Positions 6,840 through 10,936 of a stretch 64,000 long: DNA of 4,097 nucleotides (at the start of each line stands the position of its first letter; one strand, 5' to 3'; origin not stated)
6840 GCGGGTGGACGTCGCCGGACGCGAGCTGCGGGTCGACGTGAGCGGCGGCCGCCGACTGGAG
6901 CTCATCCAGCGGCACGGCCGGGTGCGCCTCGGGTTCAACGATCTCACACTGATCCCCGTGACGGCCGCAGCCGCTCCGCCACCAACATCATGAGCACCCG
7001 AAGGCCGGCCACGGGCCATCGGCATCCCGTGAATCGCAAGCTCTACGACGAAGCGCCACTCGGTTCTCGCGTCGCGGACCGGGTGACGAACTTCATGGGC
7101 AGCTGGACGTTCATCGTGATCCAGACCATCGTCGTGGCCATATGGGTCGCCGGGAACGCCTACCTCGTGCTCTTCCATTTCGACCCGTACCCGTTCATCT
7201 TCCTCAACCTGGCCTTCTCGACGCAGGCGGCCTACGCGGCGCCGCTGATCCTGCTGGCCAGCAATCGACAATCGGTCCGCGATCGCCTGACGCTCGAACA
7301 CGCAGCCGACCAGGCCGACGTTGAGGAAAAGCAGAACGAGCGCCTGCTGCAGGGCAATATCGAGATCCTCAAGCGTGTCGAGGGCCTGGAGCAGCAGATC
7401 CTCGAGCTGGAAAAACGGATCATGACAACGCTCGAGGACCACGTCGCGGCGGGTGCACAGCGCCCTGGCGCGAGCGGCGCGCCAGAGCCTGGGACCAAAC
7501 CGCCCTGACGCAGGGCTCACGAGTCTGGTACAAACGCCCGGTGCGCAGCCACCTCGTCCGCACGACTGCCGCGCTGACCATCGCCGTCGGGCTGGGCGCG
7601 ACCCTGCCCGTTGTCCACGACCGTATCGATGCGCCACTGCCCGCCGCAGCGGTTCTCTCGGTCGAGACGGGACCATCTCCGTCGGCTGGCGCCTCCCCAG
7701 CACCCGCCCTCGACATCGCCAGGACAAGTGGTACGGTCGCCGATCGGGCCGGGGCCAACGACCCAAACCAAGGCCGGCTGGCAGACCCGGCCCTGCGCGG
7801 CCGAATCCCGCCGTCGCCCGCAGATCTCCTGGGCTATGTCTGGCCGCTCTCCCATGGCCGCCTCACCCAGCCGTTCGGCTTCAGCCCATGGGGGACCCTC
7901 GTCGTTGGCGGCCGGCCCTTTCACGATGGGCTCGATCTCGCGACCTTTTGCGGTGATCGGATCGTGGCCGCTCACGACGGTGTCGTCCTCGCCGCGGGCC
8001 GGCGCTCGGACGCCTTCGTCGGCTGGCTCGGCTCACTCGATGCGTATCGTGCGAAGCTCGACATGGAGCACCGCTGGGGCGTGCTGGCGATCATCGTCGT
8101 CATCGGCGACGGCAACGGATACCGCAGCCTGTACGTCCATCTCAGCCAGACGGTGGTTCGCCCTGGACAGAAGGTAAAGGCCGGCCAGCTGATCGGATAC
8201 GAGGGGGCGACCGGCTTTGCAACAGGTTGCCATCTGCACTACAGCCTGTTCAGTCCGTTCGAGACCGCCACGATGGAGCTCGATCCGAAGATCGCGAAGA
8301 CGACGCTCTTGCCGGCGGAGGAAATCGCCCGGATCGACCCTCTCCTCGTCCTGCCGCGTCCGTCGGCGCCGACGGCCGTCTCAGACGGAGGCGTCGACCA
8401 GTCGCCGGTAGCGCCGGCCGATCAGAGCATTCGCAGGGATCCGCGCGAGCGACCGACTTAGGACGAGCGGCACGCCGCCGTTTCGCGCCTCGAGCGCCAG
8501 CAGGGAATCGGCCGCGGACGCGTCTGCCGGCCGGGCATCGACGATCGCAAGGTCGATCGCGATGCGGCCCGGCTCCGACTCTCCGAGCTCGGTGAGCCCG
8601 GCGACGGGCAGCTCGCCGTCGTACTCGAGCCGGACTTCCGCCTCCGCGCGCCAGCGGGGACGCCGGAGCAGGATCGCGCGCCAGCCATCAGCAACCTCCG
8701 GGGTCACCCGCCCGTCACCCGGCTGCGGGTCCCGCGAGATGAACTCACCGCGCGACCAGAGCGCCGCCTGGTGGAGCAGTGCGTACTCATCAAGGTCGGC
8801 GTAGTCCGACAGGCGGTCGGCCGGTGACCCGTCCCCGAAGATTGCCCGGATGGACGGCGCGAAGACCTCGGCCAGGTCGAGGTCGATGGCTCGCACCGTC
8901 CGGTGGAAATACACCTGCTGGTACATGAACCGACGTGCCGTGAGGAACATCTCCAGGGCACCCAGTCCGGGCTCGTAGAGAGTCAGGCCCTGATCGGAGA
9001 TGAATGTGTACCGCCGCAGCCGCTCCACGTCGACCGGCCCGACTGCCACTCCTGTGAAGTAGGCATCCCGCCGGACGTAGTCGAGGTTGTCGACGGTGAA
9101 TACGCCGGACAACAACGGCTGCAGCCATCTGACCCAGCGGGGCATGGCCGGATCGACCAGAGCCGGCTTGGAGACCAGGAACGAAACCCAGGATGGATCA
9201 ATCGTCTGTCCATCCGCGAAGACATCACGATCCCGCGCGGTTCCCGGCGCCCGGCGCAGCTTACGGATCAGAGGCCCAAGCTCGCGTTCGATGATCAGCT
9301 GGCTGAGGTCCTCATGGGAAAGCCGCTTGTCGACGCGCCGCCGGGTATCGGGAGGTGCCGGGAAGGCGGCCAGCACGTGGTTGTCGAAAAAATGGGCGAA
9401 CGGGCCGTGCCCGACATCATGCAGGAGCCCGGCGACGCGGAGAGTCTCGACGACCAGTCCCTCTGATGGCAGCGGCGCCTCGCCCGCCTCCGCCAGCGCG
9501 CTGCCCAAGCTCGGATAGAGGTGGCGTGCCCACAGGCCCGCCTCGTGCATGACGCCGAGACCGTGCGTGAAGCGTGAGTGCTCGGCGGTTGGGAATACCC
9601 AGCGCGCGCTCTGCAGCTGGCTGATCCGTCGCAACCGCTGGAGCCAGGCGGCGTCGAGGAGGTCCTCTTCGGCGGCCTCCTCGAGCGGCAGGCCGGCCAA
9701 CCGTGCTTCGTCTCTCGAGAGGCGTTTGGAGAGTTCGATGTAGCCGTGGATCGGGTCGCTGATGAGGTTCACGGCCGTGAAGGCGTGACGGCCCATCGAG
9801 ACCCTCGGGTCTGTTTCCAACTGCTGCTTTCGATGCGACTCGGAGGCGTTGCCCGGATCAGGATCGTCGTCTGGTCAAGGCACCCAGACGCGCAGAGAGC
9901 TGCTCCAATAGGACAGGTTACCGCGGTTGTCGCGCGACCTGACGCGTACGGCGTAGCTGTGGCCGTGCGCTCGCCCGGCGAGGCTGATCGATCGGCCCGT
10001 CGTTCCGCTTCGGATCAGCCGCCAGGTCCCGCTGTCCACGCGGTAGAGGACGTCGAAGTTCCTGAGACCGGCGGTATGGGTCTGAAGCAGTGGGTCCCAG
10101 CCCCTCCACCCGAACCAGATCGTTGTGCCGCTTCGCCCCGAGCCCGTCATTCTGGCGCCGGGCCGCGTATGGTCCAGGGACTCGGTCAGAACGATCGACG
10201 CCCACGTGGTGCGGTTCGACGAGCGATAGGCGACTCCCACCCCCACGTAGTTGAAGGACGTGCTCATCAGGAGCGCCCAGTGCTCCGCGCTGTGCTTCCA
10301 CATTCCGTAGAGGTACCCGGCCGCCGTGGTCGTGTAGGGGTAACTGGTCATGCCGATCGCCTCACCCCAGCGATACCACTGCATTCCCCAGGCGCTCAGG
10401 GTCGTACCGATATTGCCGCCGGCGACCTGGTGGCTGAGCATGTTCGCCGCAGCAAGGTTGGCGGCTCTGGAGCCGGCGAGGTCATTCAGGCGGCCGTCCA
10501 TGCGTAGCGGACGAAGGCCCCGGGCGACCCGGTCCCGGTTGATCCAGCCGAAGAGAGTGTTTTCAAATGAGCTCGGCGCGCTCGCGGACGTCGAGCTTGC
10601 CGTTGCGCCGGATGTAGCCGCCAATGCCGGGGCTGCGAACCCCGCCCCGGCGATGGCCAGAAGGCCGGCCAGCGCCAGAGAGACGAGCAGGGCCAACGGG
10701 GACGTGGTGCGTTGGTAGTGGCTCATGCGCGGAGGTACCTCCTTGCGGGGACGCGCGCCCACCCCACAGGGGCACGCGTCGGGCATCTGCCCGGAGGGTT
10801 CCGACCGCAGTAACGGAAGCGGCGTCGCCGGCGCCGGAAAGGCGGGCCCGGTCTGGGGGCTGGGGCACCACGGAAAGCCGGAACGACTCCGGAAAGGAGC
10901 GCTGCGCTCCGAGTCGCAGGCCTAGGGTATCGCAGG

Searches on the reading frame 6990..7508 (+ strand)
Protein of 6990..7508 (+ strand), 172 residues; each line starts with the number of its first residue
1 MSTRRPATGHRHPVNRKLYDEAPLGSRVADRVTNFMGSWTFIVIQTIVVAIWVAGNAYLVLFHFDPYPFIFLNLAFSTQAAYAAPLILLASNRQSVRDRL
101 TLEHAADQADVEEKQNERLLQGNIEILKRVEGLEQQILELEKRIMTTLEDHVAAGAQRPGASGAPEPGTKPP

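Call 3: search_protein_families(library=pfam, proteins=[window:6990-7508:+], max_evalue=0.01)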
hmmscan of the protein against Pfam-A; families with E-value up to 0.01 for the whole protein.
window:6990-7508:+ (172 aa): 1 family
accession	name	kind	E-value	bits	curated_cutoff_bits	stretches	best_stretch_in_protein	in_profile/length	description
PF06210.16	DUF1003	-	3.5e-28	98.2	27.4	1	36-128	1-94/103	Protein of unknown function (DUF1003)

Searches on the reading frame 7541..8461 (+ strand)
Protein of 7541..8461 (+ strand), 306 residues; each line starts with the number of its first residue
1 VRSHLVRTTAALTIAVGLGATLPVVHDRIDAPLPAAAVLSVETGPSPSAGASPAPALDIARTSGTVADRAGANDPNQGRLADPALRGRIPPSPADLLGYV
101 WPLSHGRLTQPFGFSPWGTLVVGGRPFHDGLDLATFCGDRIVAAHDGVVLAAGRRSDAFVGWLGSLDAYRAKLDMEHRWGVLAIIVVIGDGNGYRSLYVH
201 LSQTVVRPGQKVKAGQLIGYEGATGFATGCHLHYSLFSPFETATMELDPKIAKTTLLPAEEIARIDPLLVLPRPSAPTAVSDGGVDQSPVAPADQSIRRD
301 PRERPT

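Call 3: search_protein_families(library=pfam, proteins=[window:7541-8461:+], max_evalue=0.01)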
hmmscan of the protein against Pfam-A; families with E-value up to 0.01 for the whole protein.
window:7541-8461:+ (306 aa): 1 family
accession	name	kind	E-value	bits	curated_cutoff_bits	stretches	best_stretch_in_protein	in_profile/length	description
PF01551.29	Peptidase_M23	-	7.1e-21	74.7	28.7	1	127-236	2-87/96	Peptidase family M23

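Call 28: search_protein_families(library=padloc, proteins=[window:7541-8461:+], max_evalue=0.01)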
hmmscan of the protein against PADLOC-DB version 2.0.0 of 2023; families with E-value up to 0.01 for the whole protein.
window:7541-8461:+ (306 aa): 0 families

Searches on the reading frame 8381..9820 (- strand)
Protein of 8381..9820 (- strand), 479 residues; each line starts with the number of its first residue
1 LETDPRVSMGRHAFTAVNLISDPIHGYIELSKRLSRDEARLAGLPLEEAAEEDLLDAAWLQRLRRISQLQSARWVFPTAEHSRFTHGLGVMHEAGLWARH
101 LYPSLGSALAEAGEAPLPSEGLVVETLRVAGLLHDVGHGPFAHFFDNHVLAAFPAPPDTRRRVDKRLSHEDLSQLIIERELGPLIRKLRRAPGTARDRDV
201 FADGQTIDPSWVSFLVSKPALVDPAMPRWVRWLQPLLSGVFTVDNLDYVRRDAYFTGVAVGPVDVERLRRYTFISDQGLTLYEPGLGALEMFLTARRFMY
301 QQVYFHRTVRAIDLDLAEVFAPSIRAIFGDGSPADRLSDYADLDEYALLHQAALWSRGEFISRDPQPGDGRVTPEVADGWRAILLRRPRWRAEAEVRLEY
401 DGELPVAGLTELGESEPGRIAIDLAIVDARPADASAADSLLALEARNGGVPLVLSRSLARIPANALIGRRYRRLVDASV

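Call 3: search_protein_families(library=pfam, proteins=[window:8381-9820:-], max_evalue=0.01)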
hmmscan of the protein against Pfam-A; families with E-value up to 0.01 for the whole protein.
window:8381-9820:- (479 aa): 2 families
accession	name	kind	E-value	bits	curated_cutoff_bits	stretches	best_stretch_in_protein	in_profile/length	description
PF01966.28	HD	-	3.7e-07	30.9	22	1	83-184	1-73/116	HD domain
PF19276.4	HD_assoc_2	-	1.4e-06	28.3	23.1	1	263-349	1-84/222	HD associated region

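Call 6: search_protein_families(library=ncbifam, proteins=[window:8381-9820:-], max_evalue=0.01)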
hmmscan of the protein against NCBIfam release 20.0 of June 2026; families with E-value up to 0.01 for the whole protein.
window:8381-9820:- (479 aa): 3 families
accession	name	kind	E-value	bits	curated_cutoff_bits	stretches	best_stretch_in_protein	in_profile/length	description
NF002205.0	PRK01096.1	equivalog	0.00016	20.8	439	1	73-153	48-129/444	deoxyguanosinetriphosphate triphosphohydrolase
NF003429.0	PRK04926.1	equivalog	0.00035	19.5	405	1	68-150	47-133/500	dGTPase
TIGR01353.1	dGTP_triPase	subfamily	0.0063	16.1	152.35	0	81-144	37-92/389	dGTP triphosphohydrolase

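Call 28: search_protein_families(library=padloc, proteins=[window:8381-9820:-], max_evalue=0.01)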
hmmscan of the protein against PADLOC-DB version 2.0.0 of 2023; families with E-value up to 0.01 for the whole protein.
window:8381-9820:- (479 aa): 1 family
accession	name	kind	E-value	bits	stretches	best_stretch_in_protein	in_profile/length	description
PDLC02374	dGTPase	-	0.0057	14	1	81-143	73-116/395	-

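Call 50: search_solved_structures(query=window:8381-9820:-, max_evalue=0.001)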
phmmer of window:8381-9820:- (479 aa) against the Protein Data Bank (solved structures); distinct sequences matched with E-value up to 0.001: 31.
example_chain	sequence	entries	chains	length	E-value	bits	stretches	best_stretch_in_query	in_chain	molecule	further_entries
2hek_A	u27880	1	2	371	4.8e-28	101.2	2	232-324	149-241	Hypothetical protein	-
2q14_A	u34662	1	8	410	1.7e-26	96.1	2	231-314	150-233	Phosphohydrolase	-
2o6i_A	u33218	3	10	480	4.4e-24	88.1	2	52-147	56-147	HD domain protein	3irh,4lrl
9mr6_A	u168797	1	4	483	8.5e-18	67.4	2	54-173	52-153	HD domain-containing protein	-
4q7h_A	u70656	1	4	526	9e-18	67.3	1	19-349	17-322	Deoxynucleoside triphosphate triphosphohydrolase SAMHD1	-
4mz7_A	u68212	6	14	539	9.7e-18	67.2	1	19-349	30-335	Deoxynucleoside triphosphate triphosphohydrolase SAMHD1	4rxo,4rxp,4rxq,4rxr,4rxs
4bzc_A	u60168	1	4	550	1e-17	67.2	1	17-349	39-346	DEOXYNUCLEOSIDE TRIPHOSPHATE TRIPHOSPHOHYDROLASE SAMHD1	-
6txc_A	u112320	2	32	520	1.5e-17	66.6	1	20-349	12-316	Deoxynucleoside triphosphate triphosphohydrolase SAMHD1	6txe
5ao1_A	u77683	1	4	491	1.6e-17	66.5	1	54-349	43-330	DEOXYNUCLEOSIDE TRIPHOSPHATE TRIPHOSPHOHYDROLASE SAMHD1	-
8gb1_A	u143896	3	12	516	1.8e-17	66.4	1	20-349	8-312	Deoxynucleoside triphosphate triphosphohydrolase SAMHD1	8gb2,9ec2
5ao0_A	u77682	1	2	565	1.9e-17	66.2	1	19-349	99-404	DEOXYNUCLEOSIDE TRIPHOSPHATE TRIPHOSPHOHYDROLASE SAMHD1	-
5ao3_A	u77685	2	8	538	2.3e-17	66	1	54-349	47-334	DEOXYNUCLEOSIDE TRIPHOSPHATE TRIPHOSPHOHYDROLASE SAMHD1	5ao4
7ujn_A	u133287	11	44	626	2.8e-17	65.7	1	19-349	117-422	Deoxynucleoside triphosphate triphosphohydrolase SAMHD1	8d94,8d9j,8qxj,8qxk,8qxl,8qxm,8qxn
6u6z_A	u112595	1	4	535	3.7e-17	65.3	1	54-349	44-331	Deoxynucleoside triphosphate triphosphohydrolase SAMHD1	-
6tx0_A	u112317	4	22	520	4.4e-17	65.1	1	19-349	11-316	Deoxynucleoside triphosphate triphosphohydrolase SAMHD1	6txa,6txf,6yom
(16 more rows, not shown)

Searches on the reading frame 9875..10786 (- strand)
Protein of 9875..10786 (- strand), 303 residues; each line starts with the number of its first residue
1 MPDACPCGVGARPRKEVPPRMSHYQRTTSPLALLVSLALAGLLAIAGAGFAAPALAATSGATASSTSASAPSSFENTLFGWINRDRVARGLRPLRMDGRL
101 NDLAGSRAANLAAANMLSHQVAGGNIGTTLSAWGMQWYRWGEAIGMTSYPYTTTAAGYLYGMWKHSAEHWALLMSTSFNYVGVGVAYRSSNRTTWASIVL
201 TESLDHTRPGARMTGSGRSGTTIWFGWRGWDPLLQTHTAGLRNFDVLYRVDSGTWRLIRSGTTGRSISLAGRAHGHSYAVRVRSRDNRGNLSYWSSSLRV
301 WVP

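Call 3: search_protein_families(library=pfam, proteins=[window:9875-10786:-], max_evalue=0.01)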
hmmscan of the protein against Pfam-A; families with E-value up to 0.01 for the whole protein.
window:9875-10786:- (303 aa): 1 family
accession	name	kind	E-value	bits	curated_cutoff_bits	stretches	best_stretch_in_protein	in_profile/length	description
PF00188.32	CAP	-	2.3e-07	32.1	21.1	1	82-193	4-110/117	Cysteine-rich secretory protein family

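Call 6: search_protein_families(library=ncbifam, proteins=[window:9875-10786:-], max_evalue=0.01)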
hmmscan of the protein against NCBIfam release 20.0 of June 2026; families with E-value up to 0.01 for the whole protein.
window:9875-10786:- (303 aa): 1 family
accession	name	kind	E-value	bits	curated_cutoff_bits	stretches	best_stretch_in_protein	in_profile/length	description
TIGR02909.1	spore_YkwD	subfamily_domain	2.8e-10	40.2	171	1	73-197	3-123/127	uncharacterized protein, YkwD family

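Call 28: search_protein_families(library=padloc, proteins=[window:9875-10786:-], max_evalue=0.01)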
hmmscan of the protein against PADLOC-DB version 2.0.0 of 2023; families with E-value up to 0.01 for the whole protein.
window:9875-10786:- (303 aa): 0 families
